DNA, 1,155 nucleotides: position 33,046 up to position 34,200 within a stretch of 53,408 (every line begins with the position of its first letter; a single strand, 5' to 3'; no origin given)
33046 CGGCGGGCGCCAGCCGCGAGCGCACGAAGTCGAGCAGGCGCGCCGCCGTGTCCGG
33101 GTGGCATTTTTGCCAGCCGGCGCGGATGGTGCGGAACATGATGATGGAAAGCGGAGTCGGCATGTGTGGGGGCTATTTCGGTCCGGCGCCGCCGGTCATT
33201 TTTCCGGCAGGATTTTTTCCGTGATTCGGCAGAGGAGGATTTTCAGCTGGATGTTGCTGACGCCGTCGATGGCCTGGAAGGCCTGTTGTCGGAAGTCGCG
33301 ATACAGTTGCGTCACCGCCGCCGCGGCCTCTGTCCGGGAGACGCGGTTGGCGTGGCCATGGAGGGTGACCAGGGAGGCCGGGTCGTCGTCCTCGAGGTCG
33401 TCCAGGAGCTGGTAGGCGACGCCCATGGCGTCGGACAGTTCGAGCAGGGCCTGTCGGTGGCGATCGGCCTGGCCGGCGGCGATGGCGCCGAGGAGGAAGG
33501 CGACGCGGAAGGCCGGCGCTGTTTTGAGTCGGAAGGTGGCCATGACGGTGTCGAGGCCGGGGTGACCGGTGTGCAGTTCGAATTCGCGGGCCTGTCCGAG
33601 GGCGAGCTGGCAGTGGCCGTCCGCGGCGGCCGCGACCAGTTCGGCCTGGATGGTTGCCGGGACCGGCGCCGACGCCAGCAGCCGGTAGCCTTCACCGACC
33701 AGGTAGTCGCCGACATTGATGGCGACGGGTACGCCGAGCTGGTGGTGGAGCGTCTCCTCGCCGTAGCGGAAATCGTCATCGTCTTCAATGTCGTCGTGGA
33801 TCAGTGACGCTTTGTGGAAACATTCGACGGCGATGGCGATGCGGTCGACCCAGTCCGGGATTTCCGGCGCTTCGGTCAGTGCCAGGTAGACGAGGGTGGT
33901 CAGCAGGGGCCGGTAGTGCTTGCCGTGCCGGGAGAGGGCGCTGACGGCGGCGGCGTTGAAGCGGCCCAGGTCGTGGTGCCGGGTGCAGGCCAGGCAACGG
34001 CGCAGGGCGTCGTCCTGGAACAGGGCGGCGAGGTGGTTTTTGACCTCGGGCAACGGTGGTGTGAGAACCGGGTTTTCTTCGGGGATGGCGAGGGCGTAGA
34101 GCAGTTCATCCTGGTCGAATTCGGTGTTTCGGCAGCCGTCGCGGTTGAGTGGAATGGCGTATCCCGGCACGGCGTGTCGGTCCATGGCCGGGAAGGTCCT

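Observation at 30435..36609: Terpenoid module built on a polyprenyl synthase, not squalene synthase, feeding a DxDD class II cyclase with a radical SAM enzyme and its own ferredoxin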

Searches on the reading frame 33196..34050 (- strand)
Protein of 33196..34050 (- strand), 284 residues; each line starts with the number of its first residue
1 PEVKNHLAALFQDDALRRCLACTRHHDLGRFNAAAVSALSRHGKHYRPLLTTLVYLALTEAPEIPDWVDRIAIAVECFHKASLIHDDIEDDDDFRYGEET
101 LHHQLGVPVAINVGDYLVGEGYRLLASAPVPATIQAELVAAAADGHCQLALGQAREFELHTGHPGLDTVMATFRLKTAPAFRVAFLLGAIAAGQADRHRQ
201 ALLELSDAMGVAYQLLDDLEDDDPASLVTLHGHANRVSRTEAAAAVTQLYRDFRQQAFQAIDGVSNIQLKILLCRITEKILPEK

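Call 81: search_solved_structures(query=window:33196-34050:-, max_evalue=1e-20, show_alignments=5)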
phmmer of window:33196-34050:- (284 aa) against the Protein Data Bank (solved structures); distinct sequences matched with E-value up to 1e-20: 1.
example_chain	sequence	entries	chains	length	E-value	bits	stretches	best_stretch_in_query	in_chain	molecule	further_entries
3m9u_A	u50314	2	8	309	4.3e-21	78.7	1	32-222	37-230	Farnesyl-diphosphate synthase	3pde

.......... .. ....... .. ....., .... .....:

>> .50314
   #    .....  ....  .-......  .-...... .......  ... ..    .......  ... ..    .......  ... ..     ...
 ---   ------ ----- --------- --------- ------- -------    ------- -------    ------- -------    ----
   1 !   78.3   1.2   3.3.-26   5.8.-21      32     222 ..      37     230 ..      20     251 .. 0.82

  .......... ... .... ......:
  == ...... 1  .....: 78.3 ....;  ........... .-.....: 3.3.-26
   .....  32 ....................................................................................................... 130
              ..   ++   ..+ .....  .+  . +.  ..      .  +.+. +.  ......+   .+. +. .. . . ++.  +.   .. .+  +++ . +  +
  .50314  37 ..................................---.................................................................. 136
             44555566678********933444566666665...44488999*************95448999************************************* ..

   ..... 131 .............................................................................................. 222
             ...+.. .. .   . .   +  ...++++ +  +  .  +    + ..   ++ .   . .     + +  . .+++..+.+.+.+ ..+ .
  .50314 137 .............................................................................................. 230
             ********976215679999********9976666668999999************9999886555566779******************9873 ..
